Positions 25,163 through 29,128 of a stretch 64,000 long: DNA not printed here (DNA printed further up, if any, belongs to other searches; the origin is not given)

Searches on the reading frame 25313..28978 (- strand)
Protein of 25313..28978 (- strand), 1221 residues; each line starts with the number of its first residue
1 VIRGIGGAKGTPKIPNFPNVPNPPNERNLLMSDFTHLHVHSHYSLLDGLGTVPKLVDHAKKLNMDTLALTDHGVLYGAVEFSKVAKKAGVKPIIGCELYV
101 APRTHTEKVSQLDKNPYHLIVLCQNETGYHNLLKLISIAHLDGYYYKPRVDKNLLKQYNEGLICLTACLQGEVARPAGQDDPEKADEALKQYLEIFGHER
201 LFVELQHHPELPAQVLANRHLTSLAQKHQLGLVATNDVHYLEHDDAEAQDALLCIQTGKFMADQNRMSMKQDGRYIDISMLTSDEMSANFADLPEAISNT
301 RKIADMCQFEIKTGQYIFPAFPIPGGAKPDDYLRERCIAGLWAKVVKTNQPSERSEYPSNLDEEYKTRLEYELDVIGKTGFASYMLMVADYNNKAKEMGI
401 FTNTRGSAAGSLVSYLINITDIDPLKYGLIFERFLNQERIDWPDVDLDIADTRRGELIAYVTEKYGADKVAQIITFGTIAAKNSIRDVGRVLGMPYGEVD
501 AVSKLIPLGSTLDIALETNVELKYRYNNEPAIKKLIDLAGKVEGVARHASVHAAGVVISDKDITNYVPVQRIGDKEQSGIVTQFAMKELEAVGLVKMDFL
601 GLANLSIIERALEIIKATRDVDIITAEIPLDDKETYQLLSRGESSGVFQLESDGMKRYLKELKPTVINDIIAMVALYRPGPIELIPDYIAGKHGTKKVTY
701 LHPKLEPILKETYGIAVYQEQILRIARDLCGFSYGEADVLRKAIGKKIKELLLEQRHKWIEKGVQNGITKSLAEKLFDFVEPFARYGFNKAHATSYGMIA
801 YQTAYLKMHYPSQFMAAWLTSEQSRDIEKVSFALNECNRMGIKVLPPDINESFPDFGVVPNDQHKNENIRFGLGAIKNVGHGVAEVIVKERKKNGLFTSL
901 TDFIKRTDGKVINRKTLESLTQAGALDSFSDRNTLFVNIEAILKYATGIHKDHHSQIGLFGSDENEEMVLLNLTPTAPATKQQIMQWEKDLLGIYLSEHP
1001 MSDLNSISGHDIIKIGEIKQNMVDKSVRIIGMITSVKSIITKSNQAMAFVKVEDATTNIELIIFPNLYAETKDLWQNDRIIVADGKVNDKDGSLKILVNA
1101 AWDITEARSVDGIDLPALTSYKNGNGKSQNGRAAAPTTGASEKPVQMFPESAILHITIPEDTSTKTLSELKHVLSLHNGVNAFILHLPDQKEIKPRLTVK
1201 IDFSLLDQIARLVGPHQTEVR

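Call 92: search_protein_families(library=pfam, proteins=[window:25313-28978:-], max_evalue=0.001)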
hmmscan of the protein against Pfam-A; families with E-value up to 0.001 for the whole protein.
window:25313-28978:- (1221 aa): 5 families
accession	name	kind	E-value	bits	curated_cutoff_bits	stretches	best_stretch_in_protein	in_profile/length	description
PF07733.18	DNA_pol3_alpha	-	4.6e-92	308.7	23.9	1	354-601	12-260/260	Bacterial DNA polymerase III alpha NTPase domain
PF17657.6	DNA_pol3_finger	-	1.9e-59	200.1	22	1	604-767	1-166/166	Bacterial DNA polymerase III alpha subunit finger domain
PF02811.25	PHP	-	5.1e-59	199.7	26.4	1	36-208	1-164/164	PHP domain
PF14579.12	HHH_6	-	2e-29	102.1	25.6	1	841-934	1-89/90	Helix-hairpin-helix motif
PF01336.31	tRNA_anti-codon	-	2.7e-09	37.3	27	1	1027-1099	1-70/75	OB-fold nucleic acid binding domain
